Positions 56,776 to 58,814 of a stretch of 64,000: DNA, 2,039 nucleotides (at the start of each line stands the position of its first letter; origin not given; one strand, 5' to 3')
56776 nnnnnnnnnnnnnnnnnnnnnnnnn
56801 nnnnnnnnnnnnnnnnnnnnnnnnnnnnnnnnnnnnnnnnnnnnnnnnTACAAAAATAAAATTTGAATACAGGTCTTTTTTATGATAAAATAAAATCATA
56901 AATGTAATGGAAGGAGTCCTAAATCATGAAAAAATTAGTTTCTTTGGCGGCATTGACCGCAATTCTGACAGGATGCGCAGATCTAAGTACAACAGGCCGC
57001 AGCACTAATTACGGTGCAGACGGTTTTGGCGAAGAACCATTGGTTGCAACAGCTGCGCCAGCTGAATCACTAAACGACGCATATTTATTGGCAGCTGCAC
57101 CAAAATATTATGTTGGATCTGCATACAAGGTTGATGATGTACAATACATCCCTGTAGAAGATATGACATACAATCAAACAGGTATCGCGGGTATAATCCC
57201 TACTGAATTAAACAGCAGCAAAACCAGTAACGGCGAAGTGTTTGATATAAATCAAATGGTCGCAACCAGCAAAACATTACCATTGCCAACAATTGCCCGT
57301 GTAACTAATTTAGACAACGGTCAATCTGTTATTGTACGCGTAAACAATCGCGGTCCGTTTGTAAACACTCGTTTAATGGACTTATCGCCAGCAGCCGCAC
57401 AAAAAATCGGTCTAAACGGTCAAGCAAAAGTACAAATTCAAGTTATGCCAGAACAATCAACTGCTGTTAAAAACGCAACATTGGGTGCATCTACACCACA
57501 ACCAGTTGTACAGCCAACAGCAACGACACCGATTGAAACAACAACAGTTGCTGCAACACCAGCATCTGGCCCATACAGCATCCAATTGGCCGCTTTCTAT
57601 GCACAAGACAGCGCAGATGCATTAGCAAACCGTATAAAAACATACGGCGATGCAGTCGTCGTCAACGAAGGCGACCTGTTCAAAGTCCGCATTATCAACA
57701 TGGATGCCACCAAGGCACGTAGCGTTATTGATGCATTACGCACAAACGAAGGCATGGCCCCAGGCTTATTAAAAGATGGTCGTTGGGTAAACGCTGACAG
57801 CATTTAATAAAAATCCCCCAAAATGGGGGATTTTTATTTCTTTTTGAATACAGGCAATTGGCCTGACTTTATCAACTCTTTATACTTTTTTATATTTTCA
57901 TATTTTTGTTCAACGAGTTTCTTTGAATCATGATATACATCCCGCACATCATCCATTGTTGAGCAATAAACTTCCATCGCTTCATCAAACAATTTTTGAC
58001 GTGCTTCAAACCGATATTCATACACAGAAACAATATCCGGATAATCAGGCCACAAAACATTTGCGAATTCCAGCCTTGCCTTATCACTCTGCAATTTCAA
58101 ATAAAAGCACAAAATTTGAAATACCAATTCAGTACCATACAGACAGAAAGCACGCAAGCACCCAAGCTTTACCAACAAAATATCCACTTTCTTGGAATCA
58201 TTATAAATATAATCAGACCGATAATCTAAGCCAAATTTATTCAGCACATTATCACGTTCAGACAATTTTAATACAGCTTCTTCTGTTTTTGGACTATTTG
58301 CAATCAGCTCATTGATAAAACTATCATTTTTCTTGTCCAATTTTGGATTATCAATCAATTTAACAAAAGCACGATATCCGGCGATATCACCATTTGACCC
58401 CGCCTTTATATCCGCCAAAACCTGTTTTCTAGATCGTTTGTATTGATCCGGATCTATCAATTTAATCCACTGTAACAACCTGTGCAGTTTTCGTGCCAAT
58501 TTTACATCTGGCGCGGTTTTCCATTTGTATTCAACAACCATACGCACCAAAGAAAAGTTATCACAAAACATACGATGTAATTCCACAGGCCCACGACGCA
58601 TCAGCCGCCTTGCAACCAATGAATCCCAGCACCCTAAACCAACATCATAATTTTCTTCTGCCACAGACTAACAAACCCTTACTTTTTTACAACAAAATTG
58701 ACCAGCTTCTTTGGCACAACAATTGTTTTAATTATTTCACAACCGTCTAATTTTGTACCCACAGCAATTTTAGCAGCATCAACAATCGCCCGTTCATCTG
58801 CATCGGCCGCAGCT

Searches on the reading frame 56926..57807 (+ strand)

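Call 28: search_protein_families(library=ncbifam, proteins=[window:56926-57807:+], max_evalue=0.01)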
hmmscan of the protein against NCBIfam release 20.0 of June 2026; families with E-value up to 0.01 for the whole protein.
window:56926-57807:+ (293 aa): 4 families
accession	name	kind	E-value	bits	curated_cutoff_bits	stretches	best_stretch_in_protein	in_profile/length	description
TIGR00413.1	rlpA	subfamily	2.5e-32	112.5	82.15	1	86-269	1-196/208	septal ring lytic transglycosylase RlpA family protein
NF007953.1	PRK10672.1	equivalog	2e-31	109.9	201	1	62-173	55-167/362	endolytic peptidoglycan transglycosylase RlpA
NF047735.1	MPL36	exception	3.7e-24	85.9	430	1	81-257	89-278/305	RlpA family plasminogen-binding lipoprotein MPL36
NF058669.1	SCO2207_fam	exception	0.0085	16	250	1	112-140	166-194/228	SCO2207 family protein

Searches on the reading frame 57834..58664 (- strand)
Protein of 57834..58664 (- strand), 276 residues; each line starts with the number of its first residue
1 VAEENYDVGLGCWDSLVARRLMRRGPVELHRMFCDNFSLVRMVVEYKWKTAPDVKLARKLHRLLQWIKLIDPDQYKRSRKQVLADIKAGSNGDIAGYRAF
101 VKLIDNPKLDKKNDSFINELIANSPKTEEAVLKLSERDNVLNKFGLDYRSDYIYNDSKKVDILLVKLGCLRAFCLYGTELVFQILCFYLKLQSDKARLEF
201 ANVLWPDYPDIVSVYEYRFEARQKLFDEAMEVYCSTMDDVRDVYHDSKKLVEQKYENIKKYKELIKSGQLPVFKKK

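Call 3: search_protein_families(library=pfam, proteins=[window:57834-58664:-], max_evalue=1)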
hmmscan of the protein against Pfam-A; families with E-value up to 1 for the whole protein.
window:57834-58664:- (276 aa): 1 family
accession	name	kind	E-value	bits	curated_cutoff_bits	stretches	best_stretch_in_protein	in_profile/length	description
PF20513.3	UBact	-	0.15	12.3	27.8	1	51-79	11-38/43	Prokaryotic ubiquitin-like protein UBact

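Call 28: search_protein_families(library=ncbifam, proteins=[window:57834-58664:-], max_evalue=0.01)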
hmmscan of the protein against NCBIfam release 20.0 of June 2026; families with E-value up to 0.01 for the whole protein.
window:57834-58664:- (276 aa): 0 families
